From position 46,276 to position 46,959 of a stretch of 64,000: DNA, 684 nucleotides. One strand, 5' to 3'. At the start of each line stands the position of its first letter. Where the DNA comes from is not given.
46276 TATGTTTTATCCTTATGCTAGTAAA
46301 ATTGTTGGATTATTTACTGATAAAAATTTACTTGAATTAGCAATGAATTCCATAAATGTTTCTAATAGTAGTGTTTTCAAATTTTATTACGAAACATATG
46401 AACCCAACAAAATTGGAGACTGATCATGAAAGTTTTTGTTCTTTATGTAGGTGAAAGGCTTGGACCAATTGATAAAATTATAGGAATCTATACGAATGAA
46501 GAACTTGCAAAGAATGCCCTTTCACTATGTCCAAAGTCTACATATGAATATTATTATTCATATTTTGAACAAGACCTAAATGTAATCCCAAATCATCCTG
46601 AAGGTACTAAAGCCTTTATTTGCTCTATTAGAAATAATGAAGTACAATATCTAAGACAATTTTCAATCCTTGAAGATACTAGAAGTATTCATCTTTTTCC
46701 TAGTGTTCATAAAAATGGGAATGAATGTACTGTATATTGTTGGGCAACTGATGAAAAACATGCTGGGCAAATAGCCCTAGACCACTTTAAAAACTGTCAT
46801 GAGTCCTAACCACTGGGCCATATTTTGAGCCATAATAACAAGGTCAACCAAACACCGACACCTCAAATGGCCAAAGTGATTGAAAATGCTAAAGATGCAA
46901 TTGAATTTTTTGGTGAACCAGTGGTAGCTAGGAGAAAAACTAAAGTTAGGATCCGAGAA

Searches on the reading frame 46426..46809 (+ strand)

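Call 10: search_protein_families(library=pfam, proteins=[window:46426-46809:+], max_evalue=0.01)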
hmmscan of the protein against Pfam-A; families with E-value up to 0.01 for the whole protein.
window:46426-46809:+ (127 aa): 1 family
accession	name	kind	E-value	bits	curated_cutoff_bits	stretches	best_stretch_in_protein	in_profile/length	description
PF24024.1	DUF7336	-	0.00012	22.3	25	1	1-48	1-45/60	Domain of unknown function (DUF7336)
